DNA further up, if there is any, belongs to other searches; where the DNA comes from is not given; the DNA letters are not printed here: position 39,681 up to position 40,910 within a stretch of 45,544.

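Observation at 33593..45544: Extracytoplasmic-type glycosylation island with an unusual tailoring set (GT2 + two GT-C/TPR enzymes + amidotransferase + carbamoyltransferase + three radical SAM enzymes)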

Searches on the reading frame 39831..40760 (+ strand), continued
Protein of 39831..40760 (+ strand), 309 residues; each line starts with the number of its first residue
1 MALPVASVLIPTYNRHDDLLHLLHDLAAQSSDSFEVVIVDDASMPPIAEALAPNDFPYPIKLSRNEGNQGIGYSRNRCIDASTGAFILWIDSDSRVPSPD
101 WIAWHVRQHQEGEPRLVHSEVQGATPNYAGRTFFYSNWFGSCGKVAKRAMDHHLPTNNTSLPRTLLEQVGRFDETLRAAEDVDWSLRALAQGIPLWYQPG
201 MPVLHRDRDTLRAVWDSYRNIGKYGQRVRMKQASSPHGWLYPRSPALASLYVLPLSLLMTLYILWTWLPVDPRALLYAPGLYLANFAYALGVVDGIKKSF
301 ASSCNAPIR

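Call 54: predict_structure(alignment_id=A4)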
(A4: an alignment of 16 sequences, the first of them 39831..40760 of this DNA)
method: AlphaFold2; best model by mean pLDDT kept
length: 309 residues; sequences in the alignment: 16
mean_pLDDT: 90.7   pTM: 0.89
mean pLDDT of the five models: 90.7, 90.6, 88.9, 88.9, 88.6
residues with pLDDT >= 90: 225; 70-90: 75; 50-70: 5; < 50: 4
segments of 3 or more residues with pLDDT < 50: 306-309
pLDDT, mean of each block of 10 residues (from residue 1): 91 95 97 96 94 94 95 96 97 96 95 90 89 88 85 86 95 92 92 91 90 94 89 80 84 92 91 95 96 87 55
secondary structure, 60 per line:
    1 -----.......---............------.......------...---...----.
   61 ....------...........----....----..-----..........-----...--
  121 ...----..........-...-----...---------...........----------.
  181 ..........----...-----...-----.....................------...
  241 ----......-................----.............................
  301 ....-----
elements in order: E6-12 H16-27 E34-40 E60-64 H71-81 E86-89 H101-110 E116-118 E121-123 H128-137 E147-149 E159-162 H163-169 H180-190 E195-197 E203-205 H211-231 H245-250 H252-267 H272-304
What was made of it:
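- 39831..40760 (+): Membrane-anchored GT2 (309 aa), translationally coupled to the rSAM by a 1-nt overlap. It is not ArnC/GtrB-type. AlphaFold pLDDT 90.7 with two C-terminal helices at 252-267 and 272-304 (call 54).
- On ArnC/GtrB/Dpm1-type polyprenyl-phosphate glycosyltransferase (window GT2): Helices at 252-267 and 272-304 in the model (call 54).
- Checked: The model shows two C-terminal hydrophobic helices (call 54).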

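Call 59: fold_search(model_id=the predicted structure, library=pdb)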
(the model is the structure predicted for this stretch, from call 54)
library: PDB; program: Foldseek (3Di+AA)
matches with E <= 10: 1505; with E <= 0.001: 435
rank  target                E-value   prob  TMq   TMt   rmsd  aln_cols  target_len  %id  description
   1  5tzi                  2.9e-14  1.00  0.54  0.50  11.5       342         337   17  Crystal structure of S. aureus TarS 1-349 (released 2017-01-04)
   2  6hnq_B                1.2e-13  1.00  0.54  0.52  11.0       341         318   13  TarP-6RboP-(CH2)6NH2 (released 2018-10-24)
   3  9omh_A                1.5e-13  1.00  0.51  0.57   9.4       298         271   16  WrtF fucosyltransferase - Apo (released 2025-10-29)
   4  5tzk                  1.6e-13  1.00  0.50  0.46  12.1       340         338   18  Crystal structure of S. aureus TarS 1-349 in complex with UDP (released 2017-01-04)
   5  6h4m_Q                1.7e-13  1.00  0.52  0.51  10.7       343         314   13  TarP-UDP-GlcNAc-3RboP (released 2018-09-26)
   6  6h21_A                2.9e-13  1.00  0.55  0.55  11.3       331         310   14  TarP-UDP-GlcNAc-Mn (released 2018-09-26)
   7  5tz8_A                3.5e-13  1.00  0.51  0.30  11.6       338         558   17  Crystal structure of S. aureus TarS (released 2017-01-04)
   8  6h4m_H                4.4e-13  1.00  0.54  0.52  10.5       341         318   13  TarP-UDP-GlcNAc-3RboP (released 2018-09-26)
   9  6h21_C                4.6e-13  1.00  0.53  0.52  12.2       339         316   13  TarP-UDP-GlcNAc-Mn (released 2018-09-26)
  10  6h4m_P                4.9e-13  1.00  0.51  0.52  10.6       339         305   14  TarP-UDP-GlcNAc-3RboP (released 2018-09-26)
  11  6h4m_A                5.2e-13  1.00  0.55  0.54  10.4       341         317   13  TarP-UDP-GlcNAc-3RboP (released 2018-09-26)
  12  6h1j_A                6.2e-13  1.00  0.50  0.50  10.9       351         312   12  TarP native (released 2018-09-26)
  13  6h4f_B                6.6e-13  1.00  0.53  0.51  10.9       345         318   12  TarP-3RboP (released 2018-09-26)
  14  6yv7_B                7.4e-13  1.00  0.61  0.56   9.5       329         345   19  Mannosyltransferase PcManGT from Pyrobaculum calidifontis (released 2020-07-22)
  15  5tze_C                8.8e-13  1.00  0.55  0.49  11.6       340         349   17  Crystal structure of S. aureus TarS in complex with UDP-GlcNAc (released 2017-01-04)
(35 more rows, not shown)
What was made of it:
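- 39831..40760 (+): Foldseek neighbours are TarS, TarP, WrtF, PcManGT, AvpGT and GalNAc-T (call 59).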

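Call 80: find_encoding_contigs(protein=P0064, flank=10000, max_places=2)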
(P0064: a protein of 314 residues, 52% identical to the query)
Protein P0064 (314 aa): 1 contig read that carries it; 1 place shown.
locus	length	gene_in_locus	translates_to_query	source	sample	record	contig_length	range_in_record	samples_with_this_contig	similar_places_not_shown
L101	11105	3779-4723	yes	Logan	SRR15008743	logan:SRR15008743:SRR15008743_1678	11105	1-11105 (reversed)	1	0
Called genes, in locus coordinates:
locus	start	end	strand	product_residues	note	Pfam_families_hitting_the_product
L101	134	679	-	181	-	PF00926:DHBP_synthase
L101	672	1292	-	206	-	PF00677:Lum_binding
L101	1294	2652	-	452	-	PF00383:dCMP_cyt_deam_1, PF14437:MafB19-deam, PF01872:RibD_C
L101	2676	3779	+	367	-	PF04055:Radical_SAM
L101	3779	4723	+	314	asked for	PF00535:Glycos_transf_2, PF10111:Glyco_tranf_2_2 (faint), PF13641:Glyco_tranf_2_3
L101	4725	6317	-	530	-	PF02310:B12-binding, PF04055:Radical_SAM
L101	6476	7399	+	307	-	PF01207:Dus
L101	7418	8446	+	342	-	PF13103:TonB_2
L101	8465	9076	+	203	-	PF01618:MotA_ExbB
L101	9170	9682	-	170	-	PF10604:Polyketide_cyc2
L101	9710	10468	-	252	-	-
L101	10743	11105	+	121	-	?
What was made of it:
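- rSAM-GT2-B12-rSAM stands alone among housekeeping genes in L101 (call 80).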

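Call 81: find_encoding_contigs(protein=P0066, flank=10000, max_places=2)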
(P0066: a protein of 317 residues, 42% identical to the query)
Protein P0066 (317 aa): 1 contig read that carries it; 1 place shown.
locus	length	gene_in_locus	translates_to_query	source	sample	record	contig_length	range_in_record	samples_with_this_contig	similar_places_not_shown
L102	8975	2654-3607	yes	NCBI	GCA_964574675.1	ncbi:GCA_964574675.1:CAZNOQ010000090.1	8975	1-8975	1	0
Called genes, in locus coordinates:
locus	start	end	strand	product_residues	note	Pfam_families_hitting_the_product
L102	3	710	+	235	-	?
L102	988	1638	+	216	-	PF00440:TetR_N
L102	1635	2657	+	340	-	PF04055:Radical_SAM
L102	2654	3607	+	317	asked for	PF00535:Glycos_transf_2, PF10111:Glyco_tranf_2_2, PF13641:Glyco_tranf_2_3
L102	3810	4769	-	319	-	PF00795:CN_hydrolase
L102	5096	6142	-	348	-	PF01408:GFO_IDH_MocA, PF22725:GFO_IDH_MocA_C3, PF02894:GFO_IDH_MocA_C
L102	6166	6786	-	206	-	PF13580:SIS_2, PF01380:SIS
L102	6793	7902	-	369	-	-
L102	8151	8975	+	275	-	?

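Call 82: search_protein_families(library=padloc, proteins=[window:39831-40760:+], max_evalue=0.001)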
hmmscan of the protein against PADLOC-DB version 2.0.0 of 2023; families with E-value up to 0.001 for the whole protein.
window:39831-40760:+ (309 aa): 0 families

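Call 83: search_protein_families(library=ncbifam, proteins=[L016:18345-19274:+, L019:6711-7694:+, L019:16590-17672:+, L019:7736-8899:+, L016:11008-12456:+], max_evalue=0.00001)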
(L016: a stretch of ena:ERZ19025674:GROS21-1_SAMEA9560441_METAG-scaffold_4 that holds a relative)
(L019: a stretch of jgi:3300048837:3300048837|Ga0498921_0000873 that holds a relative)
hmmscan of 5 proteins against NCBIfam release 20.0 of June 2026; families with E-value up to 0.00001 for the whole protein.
L016:18345-19274:+ (309 aa): 13 families
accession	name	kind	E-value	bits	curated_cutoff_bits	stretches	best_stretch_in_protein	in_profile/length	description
NF007986.1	PRK10714.1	equivalog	4.5e-37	127.7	529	1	4-214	7-218/316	undecaprenyl-phosphate 4-deoxy-4-formamido-L-arabinose transferase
NF047588.1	GlcsyltransPgfSStrep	equivalog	2.9e-29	102.2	500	1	5-168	3-167/308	glycosyltransferase PgfS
TIGR03937.1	PgaC_IcaA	equivalog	6.9e-15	54.9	422.3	1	3-104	45-143/407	poly-beta-1,6-N-acetyl-D-glucosamine synthase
NF041875.1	EPS_EpsD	equivalog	2.5e-12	46.8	370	1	5-117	1-110/325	exopolysaccharide biosynthesis glycosyltransferase EpsD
TIGR03965.1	mycofact_glyco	equivalog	2.2e-10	40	280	1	25-125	92-194/467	mycofactocin biosynthesis glycosyltransferase MftF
NF007482.0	PRK10073.1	equivalog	4.7e-10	39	423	1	3-111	6-110/334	glycosyltransferase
NF041394.1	GtaseAglG_Halo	equivalog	1e-09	38.1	440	1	5-121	3-117/304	glucosyl-dolichyl phosphate glucuronosyltransferase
NF058614.1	PPMAGASynPpgS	equivalog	3.9e-08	33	370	1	5-169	2-166/226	polyprenyl-phospho-N-acetylgalactosaminyl synthase PpgS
TIGR04242.1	nodulat_NodC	equivalog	4.7e-08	32.4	550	1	2-106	47-151/395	chitooligosaccharide synthase NodC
NF047683.1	TeichurnBiosyTuaG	equivalog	1.1e-07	31.8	400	1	3-110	6-110/252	teichuronic acid biosynthesis protein TuaG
TIGR04283.1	glyco_like_mftF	equivalog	3.3e-07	30.1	182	1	5-109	1-95/221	TIGR04283 family arsenosugar biosynthesis glycosyltransferase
NF041391.1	DPhHxTase_Halo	equivalog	4.4e-07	29.1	375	1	11-167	3-152/213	dolichyl-phosphate hexose transferase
NF010496.0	PRK13915.1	equivalog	5e-07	29.1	262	1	4-102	32-133/307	glucosyl-3-phosphoglycerate synthase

L019:6711-7694:+ (327 aa): 1 family
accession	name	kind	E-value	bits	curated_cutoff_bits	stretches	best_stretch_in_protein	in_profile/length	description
TIGR00374.1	TIGR00374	subfamily_domain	2.2e-08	33.9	43.2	1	202-296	221-315/323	flippase-like domain-containing protein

L019:16590-17672:+ (360 aa): 9 families
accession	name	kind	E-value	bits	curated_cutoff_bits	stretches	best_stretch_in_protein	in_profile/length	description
NF047588.1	GlcsyltransPgfSStrep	equivalog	4.5e-30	104.9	500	1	19-182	3-167/308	glycosyltransferase PgfS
NF007986.1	PRK10714.1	equivalog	4.2e-29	101.6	529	1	19-300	8-294/316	undecaprenyl-phosphate 4-deoxy-4-formamido-L-arabinose transferase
TIGR03937.1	PgaC_IcaA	equivalog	2.1e-13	50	422.3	1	18-131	46-156/407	poly-beta-1,6-N-acetyl-D-glucosamine synthase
NF047683.1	TeichurnBiosyTuaG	equivalog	7.8e-09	35.5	400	1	48-116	34-102/252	teichuronic acid biosynthesis protein TuaG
NF041875.1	EPS_EpsD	equivalog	6.3e-08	32.4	370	1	48-134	29-113/325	exopolysaccharide biosynthesis glycosyltransferase EpsD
NF045692.1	OglycostaseCruG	equivalog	7e-08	31.8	600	1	50-162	71-182/386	2'-O-glycosyltransferase CruG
NF007482.0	PRK10073.1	equivalog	3.1e-07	29.7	423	1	19-122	8-107/334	glycosyltransferase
TIGR04182.1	glyco_TIGR04182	equivalog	2e-06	27.4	325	1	52-215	30-197/293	S-layer glycoprotein N-glycosyltransferase AglJ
NF041391.1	DPhHxTase_Halo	equivalog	2.4e-06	26.7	375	1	23-214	1-188/213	dolichyl-phosphate hexose transferase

L019:7736-8899:+ (387 aa): 70 families (the best 25 are shown)
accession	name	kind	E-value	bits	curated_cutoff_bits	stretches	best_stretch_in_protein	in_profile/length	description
TIGR04545.1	rSAM_ahbD_hemeb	equivalog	2.2e-37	129.3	500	1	57-341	5-297/339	heme b synthase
TIGR04054.1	rSAM_NirJ1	equivalog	2.5e-31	108.7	650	1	50-219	34-201/387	putative heme d1 biosynthesis radical SAM protein NirJ1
TIGR04347.1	pseudo_SAM_Halo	equivalog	8.2e-31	107.6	525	1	44-237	30-219/390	TIGR04347 family pseudo-SAM/SPASM protein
TIGR04055.1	rSAM_NirJ2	equivalog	1.4e-30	107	500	1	58-339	6-281/326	putative heme d1 biosynthesis radical SAM protein NirJ2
TIGR03962.1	mycofact_rSAM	equivalog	6.8e-30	104.4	265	1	54-341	14-293/339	mycofactocin radical SAM maturase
TIGR04053.2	TIGR04053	equivalog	7.5e-30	104.4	395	1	52-222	7-180/366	TIGR04053 family radical SAM/SPASM domain-containing protein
NF050035.1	rSAM_WgK_link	exception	1.9e-28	99.5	650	1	51-220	7-176/367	radical SAM/SPASM peptide maturase WgkB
TIGR02668.1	moaA_archaeal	equivalog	1.4e-27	96.5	325.25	1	49-317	7-269/303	GTP 3',8-cyclase MoaA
TIGR04051.1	rSAM_NirJ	equivalog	1.5e-27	96.5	515.45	1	52-230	2-178/354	heme d1 biosynthesis radical SAM protein NirJ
TIGR02109.1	PQQ_syn_pqqE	equivalog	5.5e-27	94.6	381.35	1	54-340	9-290/358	pyrroloquinoline quinone biosynthesis protein PqqE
TIGR02666.1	moaA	equivalog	1.1e-26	93.7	284.05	1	49-246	7-213/336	GTP 3',8-cyclase MoaA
TIGR04546.1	rSAM_ahbC_deAc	equivalog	1.3e-26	93.4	650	1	50-223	37-208/390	12,18-didecarboxysiroheme deacetylase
TIGR04317.1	W_rSAM_matur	equivalog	2.1e-26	92.9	380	1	54-352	6-312/349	tungsten cofactor oxidoreductase radical SAM maturase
NF045574.1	sacti_mat_StsB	exception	4e-26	91.9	625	1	53-226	97-267/466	StsB family radical SAM/SPASM domain sactipeptide maturase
TIGR04133.1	rSAM_w_lipo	hypoth_equivalog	9.3e-26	90.6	425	1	46-340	18-308/350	TIGR04133 family radical SAM/SPASM protein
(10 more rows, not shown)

L016:11008-12456:+ (482 aa): 16 families
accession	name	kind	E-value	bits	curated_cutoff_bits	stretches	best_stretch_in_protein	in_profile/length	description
TIGR03471.1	HpnJ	equivalog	4.8e-32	111.4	577.6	1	78-428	93-443/472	hopanoid biosynthesis associated radical SAM protein HpnJ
TIGR04479.1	bcpD_PhpK_rSAM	subfamily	1.2e-25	89.8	600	1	109-355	176-412/504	PhpK family radical SAM P-methyltransferase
TIGR04072.2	rSAM_ladder_B12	equivalog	3.7e-24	85.2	360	1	9-385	12-383/443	lipid biosynthesis B12-binding/radical SAM protein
TIGR04367.1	HpnR_B12_rSAM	equivalog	4.8e-21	74.8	650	1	13-376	20-375/490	hopanoid C-3 methylase HpnR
TIGR04013.1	B12_SAM_MJ_1487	hypoth_equivalog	3.5e-20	72.2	251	1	20-225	15-195/382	TIGR04013 family B12-binding domain/radical SAM domain-containing protein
NF050148.1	rSAM_ApyD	equivalog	1.9e-19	69.6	750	1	78-349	97-363/645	RiPP biosynthesis radical SAM protein ApyD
TIGR04385.1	B12_rSAM_cofa1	equivalog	2.8e-18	66.4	450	1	177-347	197-359/438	B12 lower ligand biosynthesis radical SAM protein BzaD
NF038361.1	rSAM_Sden_1168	equivalog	6e-18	64.7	575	1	149-384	247-483/560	Sden_1168 family B12-binding radical SAM P-methyltransferase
TIGR04014.1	B12_SAM_MJ_0865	equivalog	1.1e-17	64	360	1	13-222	9-201/434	methyl-coenzyme M reductase glutamine C-methyltransferase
TIGR02026.1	BchE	equivalog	1.3e-16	60.6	481.35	1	39-374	52-387/497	magnesium-protoporphyrin IX monomethyl ester anaerobic oxidative cyclase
NF033070.1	rSAM_AprD4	equivalog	2.1e-16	59.9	500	1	167-386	188-402/456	AprD4 family radical SAM diol-dehydratase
TIGR04295.1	B12_rSAM_oligo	hypoth_equivalog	6e-14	51.6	400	1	39-322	54-333/422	TIGR04295 family B12-binding domain-containing radical SAM protein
TIGR04428.1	B12_rSAM_trp_MT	equivalog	5.9e-09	34.8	500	0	166-224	207-259/558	tryptophan 2-C-methyltransferase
TIGR03975.1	rSAM_ocin_1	subfamily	1.1e-07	30.8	281.85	1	98-338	174-416/606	RiPP maturation radical SAM C-methyltransferase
NF033712.0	B12_rSAM_KedN5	subfamily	1.9e-07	29.7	700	1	85-225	93-239/624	KedN5 family methylcobalamin-dependent radical SAM C-methyltransferase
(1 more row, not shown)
